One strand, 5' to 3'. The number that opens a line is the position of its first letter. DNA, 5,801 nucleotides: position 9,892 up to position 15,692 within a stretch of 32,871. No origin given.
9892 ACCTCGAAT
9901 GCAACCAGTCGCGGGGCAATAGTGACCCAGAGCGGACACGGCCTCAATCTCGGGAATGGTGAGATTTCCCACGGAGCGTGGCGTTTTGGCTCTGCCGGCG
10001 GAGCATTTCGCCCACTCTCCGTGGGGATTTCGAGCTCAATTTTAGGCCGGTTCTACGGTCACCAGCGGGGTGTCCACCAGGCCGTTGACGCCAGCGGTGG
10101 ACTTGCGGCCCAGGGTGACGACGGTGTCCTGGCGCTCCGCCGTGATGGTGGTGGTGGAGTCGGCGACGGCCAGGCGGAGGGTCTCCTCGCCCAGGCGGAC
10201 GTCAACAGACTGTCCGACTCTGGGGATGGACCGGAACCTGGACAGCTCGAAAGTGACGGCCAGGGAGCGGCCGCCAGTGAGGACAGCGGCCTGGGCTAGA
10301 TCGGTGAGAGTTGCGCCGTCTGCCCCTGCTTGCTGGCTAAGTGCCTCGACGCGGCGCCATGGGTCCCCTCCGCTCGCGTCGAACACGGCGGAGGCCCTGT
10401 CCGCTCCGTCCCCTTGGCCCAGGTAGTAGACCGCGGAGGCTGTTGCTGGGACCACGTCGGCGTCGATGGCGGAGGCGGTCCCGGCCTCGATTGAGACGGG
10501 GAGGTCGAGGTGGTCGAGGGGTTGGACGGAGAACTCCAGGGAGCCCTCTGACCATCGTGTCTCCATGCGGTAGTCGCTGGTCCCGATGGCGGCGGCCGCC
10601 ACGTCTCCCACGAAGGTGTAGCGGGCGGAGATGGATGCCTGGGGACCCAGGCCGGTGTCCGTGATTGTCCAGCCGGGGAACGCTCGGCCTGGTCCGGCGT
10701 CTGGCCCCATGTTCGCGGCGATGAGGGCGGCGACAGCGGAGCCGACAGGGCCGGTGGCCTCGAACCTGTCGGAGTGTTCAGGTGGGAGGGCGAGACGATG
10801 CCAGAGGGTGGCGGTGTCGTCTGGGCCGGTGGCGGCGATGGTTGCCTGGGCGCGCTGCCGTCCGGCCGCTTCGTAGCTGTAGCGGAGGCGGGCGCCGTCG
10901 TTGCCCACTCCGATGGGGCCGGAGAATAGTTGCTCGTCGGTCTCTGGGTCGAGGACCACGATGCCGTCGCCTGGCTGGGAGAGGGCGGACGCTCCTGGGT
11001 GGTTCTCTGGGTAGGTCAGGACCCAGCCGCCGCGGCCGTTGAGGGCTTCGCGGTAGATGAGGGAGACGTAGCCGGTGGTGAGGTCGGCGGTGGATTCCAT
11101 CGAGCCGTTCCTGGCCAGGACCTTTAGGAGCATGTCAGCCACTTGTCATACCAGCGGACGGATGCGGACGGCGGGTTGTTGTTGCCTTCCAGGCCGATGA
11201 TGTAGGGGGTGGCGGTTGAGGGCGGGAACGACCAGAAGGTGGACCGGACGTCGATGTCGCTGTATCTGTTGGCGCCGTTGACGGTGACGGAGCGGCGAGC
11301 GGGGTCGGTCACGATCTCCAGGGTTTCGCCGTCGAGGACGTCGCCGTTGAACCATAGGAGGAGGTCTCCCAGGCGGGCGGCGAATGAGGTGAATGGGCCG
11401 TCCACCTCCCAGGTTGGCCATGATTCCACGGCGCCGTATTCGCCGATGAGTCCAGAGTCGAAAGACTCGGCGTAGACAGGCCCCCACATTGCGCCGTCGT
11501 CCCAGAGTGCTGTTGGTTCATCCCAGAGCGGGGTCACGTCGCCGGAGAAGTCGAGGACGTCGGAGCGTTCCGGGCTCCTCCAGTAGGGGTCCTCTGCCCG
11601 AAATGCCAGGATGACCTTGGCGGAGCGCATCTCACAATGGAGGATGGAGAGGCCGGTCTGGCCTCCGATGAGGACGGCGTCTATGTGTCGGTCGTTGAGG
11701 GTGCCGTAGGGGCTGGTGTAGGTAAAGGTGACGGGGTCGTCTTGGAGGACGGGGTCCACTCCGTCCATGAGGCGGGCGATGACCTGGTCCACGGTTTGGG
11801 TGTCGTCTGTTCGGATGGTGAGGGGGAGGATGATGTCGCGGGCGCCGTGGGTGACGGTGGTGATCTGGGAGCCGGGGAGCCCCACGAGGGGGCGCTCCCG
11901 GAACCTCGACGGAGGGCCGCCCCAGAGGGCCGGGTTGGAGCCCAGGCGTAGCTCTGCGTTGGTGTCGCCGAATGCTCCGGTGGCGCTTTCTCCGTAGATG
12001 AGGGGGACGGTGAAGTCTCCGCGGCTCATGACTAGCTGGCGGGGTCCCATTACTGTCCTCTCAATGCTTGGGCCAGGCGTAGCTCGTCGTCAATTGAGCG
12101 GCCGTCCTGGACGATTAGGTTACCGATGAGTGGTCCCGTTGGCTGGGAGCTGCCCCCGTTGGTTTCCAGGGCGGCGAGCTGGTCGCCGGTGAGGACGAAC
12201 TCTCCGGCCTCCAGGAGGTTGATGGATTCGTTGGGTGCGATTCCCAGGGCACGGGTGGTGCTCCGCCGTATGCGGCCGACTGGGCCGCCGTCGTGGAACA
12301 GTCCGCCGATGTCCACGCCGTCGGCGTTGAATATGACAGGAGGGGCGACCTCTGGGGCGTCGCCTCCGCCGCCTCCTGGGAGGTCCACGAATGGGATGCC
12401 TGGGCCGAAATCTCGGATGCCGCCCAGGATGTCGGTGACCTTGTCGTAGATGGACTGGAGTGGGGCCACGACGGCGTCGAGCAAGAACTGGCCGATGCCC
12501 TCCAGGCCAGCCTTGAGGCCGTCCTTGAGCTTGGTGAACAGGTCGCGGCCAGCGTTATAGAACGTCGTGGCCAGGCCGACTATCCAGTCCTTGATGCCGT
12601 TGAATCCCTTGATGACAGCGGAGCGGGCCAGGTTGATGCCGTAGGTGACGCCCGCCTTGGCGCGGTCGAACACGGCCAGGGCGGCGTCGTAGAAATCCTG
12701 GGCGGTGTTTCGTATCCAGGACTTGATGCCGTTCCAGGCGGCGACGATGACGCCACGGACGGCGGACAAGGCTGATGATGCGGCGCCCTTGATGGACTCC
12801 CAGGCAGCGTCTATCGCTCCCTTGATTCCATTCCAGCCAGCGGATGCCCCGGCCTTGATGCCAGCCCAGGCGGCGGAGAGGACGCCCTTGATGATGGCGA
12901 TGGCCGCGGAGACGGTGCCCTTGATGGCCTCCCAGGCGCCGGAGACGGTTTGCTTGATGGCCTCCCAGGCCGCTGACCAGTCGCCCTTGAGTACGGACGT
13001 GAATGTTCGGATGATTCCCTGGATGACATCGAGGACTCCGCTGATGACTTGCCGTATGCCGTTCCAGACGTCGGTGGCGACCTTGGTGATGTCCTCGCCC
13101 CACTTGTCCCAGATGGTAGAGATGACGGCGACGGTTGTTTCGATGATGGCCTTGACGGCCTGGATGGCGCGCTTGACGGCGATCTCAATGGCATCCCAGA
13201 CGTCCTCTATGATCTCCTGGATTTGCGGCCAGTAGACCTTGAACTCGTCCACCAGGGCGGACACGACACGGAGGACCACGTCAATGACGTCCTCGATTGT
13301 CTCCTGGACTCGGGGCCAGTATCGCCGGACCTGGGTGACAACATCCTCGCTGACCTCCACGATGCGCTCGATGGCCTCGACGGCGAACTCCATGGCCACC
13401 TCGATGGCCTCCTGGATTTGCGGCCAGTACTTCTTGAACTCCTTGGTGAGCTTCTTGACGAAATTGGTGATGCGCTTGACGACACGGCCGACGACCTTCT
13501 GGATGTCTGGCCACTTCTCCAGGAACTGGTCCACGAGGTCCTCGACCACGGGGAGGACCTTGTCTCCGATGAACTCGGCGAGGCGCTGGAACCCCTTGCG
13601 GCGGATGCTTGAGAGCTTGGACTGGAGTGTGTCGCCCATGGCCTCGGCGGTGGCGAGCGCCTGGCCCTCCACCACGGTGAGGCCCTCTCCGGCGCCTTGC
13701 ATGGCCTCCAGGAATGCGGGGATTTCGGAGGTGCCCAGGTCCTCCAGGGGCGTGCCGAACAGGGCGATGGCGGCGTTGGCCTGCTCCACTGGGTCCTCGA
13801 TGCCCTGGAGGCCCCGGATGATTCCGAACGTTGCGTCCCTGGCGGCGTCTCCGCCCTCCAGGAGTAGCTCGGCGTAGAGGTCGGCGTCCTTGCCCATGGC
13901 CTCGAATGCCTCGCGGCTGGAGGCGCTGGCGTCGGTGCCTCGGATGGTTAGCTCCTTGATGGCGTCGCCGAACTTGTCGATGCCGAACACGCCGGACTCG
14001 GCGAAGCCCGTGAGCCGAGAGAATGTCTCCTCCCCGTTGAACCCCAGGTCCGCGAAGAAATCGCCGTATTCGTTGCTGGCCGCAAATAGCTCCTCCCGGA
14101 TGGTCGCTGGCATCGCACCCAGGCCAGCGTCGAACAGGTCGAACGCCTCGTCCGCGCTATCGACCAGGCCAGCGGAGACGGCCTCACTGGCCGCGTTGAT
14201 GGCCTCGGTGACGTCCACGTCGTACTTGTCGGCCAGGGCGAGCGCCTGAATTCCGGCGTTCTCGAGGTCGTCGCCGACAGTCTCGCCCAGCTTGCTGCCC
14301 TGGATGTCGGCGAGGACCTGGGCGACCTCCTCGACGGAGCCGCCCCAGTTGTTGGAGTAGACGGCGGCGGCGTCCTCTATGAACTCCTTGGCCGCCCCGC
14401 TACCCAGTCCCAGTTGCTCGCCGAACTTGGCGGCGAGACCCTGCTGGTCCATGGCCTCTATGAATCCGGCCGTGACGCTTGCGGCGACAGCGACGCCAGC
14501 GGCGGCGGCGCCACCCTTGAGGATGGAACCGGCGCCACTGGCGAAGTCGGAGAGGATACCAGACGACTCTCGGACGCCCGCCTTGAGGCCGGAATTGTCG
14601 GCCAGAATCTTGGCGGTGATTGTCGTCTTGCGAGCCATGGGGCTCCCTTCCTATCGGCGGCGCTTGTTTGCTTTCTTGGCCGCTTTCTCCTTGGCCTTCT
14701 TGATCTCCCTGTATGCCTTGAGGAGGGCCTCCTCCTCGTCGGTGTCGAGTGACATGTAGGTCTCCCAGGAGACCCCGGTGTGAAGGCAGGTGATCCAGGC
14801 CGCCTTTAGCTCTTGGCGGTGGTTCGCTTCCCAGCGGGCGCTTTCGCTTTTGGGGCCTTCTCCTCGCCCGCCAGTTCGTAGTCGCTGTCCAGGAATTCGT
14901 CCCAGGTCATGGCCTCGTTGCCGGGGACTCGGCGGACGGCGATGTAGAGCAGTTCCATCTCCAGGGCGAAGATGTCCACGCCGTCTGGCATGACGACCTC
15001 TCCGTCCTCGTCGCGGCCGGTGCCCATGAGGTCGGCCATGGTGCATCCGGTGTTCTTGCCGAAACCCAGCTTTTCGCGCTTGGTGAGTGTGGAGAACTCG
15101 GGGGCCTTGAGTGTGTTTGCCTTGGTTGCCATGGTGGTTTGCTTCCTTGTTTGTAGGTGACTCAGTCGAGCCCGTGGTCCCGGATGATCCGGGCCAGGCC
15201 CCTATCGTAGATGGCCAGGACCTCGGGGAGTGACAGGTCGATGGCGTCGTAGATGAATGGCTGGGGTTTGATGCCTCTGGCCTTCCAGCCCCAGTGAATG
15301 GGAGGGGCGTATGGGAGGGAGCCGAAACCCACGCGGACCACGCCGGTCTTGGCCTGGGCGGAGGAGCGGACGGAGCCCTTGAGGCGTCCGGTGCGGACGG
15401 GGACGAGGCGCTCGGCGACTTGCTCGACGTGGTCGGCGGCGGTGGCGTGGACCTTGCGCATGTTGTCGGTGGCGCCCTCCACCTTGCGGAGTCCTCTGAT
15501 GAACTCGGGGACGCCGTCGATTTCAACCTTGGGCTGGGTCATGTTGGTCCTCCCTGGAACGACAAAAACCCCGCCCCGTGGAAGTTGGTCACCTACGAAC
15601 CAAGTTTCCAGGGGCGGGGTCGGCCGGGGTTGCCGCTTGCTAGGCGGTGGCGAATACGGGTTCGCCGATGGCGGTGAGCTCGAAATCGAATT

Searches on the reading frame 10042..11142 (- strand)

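Call 11: search_protein_families(library=phrogs, max_evalue=0.001, proteins=[window:10042-11142:-])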
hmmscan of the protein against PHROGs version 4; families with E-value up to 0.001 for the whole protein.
window:10042-11142:- (366 aa): 2 families
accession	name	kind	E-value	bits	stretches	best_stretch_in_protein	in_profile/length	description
phrog_538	-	tail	3.1e-14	53.5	1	24-266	46-278/684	minor tail protein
phrog_30994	-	tail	4.1e-06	26.3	1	17-251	18-258/668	minor tail protein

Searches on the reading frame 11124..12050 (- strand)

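Call 11: search_protein_families(library=phrogs, max_evalue=0.001, proteins=[window:11124-12050:-])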
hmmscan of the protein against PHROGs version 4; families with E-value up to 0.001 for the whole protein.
window:11124-12050:- (308 aa): 4 families
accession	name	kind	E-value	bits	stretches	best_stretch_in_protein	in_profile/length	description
phrog_33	-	tail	7e-13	49.5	1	51-279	70-259/651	distal tail protein Dit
phrog_106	-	tail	3.1e-12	47.3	1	43-298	72-308/329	minor tail protein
phrog_5577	-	tail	2.8e-08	34.5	1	66-305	66-295/295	minor tail protein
phrog_202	-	tail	8.9e-07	29.1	1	245-305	463-523/523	distal tail protein Dit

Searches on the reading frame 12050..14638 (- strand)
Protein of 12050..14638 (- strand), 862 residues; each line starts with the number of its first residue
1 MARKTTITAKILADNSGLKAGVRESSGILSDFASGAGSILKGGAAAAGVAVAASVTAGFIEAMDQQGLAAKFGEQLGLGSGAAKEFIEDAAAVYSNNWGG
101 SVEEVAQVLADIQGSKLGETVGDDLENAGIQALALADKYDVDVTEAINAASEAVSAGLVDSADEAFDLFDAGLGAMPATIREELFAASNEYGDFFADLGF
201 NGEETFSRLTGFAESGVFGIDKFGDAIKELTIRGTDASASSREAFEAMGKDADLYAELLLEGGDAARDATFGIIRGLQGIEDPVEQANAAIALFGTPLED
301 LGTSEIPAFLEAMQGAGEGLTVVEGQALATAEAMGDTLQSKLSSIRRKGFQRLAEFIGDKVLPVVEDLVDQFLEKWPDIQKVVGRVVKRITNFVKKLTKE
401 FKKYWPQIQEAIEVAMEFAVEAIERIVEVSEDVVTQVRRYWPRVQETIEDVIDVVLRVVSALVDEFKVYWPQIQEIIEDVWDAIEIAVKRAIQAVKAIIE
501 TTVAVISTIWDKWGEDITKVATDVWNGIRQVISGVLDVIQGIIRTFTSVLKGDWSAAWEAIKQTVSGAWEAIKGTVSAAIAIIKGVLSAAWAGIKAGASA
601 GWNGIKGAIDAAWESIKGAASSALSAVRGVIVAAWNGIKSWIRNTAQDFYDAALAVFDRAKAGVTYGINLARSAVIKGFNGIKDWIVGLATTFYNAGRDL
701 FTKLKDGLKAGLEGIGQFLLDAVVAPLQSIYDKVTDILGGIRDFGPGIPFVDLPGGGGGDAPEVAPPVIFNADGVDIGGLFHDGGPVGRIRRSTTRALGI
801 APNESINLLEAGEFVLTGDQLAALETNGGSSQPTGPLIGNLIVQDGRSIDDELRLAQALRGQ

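Call 11: search_protein_families(library=phrogs, max_evalue=0.001, proteins=[window:12050-14638:-])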
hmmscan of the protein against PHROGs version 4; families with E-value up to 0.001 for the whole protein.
window:12050-14638:- (862 aa): 30 families (the best 25 are shown)
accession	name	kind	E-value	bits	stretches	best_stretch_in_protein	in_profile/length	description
phrog_1272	-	tail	1.1e-54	186.8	2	376-740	687-1055/1606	tail length tape measure protein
phrog_58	-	tail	2.8e-51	176.1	1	30-779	302-982/1544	tail length tape measure protein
phrog_8927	-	tail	1.3e-31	110.7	2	24-628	204-858/1619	tail length tape measure protein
phrog_4200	-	tail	6.4e-30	105.3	2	444-737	266-531/732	tail length tape measure protein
phrog_971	-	lysis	1.1e-28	101.4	3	13-397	48-402/1338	endolysin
phrog_17020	-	unknown function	2.1e-28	100.6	1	488-684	19-213/353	-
phrog_5493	-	tail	3.4e-27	96.2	1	289-718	577-969/1102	tail length tape measure protein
phrog_167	-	tail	5.2e-25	88.4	2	37-617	641-1011/1555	tail length tape measure protein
phrog_991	-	tail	3.3e-24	85.6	2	12-571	230-818/1966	tail length tape measure protein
phrog_305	-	tail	2e-22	80.7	2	303-581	382-644/1001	tail length tape measure protein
phrog_1535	-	tail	2.5e-22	79.9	2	555-764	860-1065/1152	tail length tape measure protein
phrog_4070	-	tail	3.7e-21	76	2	422-715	101-394/989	tail length tape measure protein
phrog_26805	-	unknown function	4.2e-21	75.9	1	475-706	283-514/697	-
phrog_8462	-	tail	2.7e-18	67.1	2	552-695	333-462/672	tail length tape measure protein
phrog_2337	-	tail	4.3e-15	56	1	180-343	358-526/1326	tail length tape measure protein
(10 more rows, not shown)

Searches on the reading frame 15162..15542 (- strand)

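Call 91: search_protein_families(library=pfam, max_evalue=0.01, proteins=[window:15162-15542:-])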
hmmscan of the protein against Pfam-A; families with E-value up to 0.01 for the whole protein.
window:15162-15542:- (126 aa): 1 family
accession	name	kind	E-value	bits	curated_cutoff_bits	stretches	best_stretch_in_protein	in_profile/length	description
PF04883.17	HK97-gp10_like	-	0.00023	22.5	21.4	1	13-75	2-67/78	Bacteriophage HK97-gp10, putative tail-component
